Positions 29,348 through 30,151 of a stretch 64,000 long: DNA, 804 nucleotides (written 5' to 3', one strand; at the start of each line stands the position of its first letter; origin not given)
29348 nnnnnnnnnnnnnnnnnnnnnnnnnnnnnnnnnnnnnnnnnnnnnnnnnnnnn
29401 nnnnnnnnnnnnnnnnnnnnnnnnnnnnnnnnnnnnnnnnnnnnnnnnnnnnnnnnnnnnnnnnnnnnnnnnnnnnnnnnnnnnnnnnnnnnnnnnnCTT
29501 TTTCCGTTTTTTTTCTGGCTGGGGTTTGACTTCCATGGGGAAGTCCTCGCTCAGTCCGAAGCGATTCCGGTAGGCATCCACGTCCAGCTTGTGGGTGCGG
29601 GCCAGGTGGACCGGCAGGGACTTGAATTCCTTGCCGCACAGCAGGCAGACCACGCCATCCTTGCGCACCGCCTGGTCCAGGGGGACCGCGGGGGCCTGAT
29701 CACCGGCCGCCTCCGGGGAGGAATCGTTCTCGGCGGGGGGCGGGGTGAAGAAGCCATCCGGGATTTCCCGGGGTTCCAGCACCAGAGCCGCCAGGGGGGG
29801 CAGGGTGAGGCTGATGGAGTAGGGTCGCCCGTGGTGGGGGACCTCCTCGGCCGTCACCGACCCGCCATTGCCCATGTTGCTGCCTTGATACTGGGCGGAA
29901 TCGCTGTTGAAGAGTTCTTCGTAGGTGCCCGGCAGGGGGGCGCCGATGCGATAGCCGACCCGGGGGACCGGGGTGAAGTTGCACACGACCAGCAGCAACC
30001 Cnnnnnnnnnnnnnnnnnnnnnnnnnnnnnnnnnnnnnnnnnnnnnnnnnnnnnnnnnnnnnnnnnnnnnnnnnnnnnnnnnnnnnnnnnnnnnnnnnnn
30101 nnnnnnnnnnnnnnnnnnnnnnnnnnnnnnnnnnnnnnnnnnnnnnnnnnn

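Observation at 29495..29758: Glycogen branching enzyme carries a C-terminal Ros/MucR-type zinc-finger DNA-binding domain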

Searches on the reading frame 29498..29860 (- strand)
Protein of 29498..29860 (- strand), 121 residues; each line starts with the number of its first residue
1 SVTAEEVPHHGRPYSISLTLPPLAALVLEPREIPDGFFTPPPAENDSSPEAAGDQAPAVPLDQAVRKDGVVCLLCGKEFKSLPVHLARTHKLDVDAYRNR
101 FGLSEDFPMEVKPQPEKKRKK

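Call 5: find_homologous_proteins(query=window:29498-29860:-, max_evalue=0.001)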
Query window:29498-29860:-: 16 candidates shared short words with the query, none scored E <= 0.001.

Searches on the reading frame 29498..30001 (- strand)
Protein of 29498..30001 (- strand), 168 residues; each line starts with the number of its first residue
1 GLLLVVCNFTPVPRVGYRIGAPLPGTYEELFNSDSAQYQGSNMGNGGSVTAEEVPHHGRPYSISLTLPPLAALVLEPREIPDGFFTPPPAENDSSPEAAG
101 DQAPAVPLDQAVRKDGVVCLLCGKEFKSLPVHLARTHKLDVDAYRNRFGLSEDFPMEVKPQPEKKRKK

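Call 26: find_homologous_proteins(query=A1, max_evalue=0.00001)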
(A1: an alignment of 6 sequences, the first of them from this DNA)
Query A1 (6 sequences) (168 aa, profile of the alignment): 2332 proteins with E <= 0.00001 among 8000 candidates; the best 120 are listed.
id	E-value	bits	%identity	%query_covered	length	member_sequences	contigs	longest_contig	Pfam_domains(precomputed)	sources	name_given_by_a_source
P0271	7.3e-28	116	68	43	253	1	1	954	PF02806.25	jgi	jgi:1,4-alpha-glucan branching enzyme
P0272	1.4e-27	115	65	45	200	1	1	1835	PF02806.25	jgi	jgi:1,4-alpha-glucan branching enzyme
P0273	1.5e-27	115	69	45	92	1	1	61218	PF02806.25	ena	-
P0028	3.5e-27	113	52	39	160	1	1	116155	PF05443.18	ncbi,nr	ncbi:MAG: MucR family transcriptional regulator [Magnetococcales bacterium]|nr:MucR family transcrip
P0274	4.8e-26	110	68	44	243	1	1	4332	PF02806.25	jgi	-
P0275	9.6e-26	109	61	45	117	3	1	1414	PF02806.25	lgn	-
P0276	1.0e-25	109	64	45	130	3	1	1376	PF02806.25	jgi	-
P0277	1.1e-25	109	63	45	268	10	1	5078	PF02806.25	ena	-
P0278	1.3e-25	108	64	45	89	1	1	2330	PF02806.25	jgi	jgi:1,4-alpha-glucan branching enzyme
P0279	1.4e-25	108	59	43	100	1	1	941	PF02806.25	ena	-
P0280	1.6e-25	108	66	45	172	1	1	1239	PF02806.25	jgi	jgi:1,4-alpha-glucan branching enzyme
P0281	1.8e-25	108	62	46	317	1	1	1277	PF02806.25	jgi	jgi:1,4-alpha-glucan branching enzyme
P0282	1.9e-25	108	71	45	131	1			PF02806.25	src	-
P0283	2.6e-25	107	69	43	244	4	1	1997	PF02806.25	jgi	jgi:1,4-alpha-glucan branching enzyme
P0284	3.1e-25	107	64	44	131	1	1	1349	PF02806.25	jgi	jgi:1,4-alpha-glucan branching enzyme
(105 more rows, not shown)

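Call 29: find_related_loci(query=A2, collection=metagenome_contigs, flank=4000)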
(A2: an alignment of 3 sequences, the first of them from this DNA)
Query A2 (168 aa) in metagenome_contigs; peptide patterns used: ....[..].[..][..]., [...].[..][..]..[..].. (x = any residue, [..] = any of these).
541 stretches matched a pattern; 6 encode a relative of the query (tblastn E <= 1e-3); 6 distinct loci.
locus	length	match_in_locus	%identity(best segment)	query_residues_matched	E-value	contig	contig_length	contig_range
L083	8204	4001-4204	48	100-168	3e-15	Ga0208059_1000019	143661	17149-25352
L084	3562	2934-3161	46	90-165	2e-15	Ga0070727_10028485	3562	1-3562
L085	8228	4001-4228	46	90-165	3e-15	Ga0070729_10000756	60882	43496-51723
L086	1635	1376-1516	47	110-156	4e-10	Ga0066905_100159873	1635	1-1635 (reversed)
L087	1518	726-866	47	110-156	4e-10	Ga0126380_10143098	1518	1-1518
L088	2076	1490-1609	48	110-149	1e-7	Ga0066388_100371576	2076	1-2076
